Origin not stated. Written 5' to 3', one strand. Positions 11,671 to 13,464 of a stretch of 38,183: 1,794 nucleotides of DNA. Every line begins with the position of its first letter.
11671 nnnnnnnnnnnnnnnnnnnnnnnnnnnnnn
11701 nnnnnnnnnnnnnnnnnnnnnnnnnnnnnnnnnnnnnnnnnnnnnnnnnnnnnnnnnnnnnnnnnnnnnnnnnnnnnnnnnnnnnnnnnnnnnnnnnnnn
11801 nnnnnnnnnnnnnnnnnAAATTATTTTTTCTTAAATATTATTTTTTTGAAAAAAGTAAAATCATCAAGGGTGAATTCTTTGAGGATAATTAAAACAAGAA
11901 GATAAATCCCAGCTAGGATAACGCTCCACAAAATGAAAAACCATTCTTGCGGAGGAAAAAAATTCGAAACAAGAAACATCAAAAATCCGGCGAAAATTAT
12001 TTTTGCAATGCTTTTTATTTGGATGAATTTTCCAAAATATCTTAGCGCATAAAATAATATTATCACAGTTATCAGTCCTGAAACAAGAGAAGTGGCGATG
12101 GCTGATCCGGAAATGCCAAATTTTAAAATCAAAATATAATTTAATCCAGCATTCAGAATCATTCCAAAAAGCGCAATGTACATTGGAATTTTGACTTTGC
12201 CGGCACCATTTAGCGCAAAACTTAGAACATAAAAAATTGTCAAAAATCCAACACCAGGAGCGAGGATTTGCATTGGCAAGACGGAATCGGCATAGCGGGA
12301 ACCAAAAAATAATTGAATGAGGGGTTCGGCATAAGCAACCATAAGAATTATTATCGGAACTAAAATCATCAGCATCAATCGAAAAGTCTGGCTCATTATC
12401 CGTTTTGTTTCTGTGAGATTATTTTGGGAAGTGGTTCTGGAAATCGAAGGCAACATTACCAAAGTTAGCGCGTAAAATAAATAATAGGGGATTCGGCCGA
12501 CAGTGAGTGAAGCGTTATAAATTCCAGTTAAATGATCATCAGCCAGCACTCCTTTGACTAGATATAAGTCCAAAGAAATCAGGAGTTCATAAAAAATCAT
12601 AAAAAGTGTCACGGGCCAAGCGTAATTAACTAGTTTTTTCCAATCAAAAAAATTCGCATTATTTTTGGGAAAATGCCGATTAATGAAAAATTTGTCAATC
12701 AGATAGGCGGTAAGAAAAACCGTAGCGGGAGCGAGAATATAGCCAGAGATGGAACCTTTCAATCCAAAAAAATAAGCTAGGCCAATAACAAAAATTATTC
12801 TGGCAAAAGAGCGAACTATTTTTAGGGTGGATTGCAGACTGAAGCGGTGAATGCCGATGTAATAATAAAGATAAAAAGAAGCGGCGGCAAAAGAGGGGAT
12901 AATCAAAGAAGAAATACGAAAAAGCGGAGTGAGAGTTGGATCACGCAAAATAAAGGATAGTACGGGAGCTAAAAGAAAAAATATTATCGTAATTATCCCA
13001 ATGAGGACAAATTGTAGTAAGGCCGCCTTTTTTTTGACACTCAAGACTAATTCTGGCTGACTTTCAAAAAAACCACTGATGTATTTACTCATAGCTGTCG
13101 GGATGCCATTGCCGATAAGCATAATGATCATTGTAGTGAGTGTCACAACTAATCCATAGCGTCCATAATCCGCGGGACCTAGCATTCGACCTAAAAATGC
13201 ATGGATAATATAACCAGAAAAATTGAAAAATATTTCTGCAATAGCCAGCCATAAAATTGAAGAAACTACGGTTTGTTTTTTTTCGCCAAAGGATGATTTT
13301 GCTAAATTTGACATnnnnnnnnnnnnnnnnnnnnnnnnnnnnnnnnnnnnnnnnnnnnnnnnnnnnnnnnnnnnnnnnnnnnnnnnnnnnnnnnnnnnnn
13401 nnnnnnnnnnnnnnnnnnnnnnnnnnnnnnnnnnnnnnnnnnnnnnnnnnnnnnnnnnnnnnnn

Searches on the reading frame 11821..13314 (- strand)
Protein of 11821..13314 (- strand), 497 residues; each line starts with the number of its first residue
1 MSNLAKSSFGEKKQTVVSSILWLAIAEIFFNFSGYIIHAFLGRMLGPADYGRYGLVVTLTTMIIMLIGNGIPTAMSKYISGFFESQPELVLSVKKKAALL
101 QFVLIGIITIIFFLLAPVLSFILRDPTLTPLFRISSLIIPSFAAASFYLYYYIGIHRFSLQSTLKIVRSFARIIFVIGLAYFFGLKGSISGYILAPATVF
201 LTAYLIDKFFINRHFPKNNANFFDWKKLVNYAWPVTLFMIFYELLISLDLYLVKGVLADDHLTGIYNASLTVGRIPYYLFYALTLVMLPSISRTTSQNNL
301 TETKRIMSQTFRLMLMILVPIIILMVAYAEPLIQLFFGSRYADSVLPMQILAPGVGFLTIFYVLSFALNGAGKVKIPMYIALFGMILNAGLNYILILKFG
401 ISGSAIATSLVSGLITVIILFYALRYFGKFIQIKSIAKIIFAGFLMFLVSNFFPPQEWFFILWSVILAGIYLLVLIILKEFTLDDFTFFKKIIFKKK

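Call 8: search_protein_families(library=pfam, proteins=[window:11821-13314:-], max_evalue=0.01)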
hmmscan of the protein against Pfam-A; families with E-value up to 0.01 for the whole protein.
window:11821-13314:- (497 aa): 4 families
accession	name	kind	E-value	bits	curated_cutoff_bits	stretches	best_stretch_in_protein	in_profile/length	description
PF01943.22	Polysacc_synt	-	9.2e-22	78.2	28.2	1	17-294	2-273/274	Polysaccharide biosynthesis protein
PF13440.11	Polysacc_synt_3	-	9.7e-21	74.7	23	1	41-345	2-292/293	Polysaccharide biosynthesis protein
PF01554.23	MatE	-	1.9e-12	47.6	24.9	1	234-394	1-161/161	MatE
PF03023.19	MurJ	-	3.9e-11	42.7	27.4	1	102-442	64-425/451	Lipid II flippase MurJ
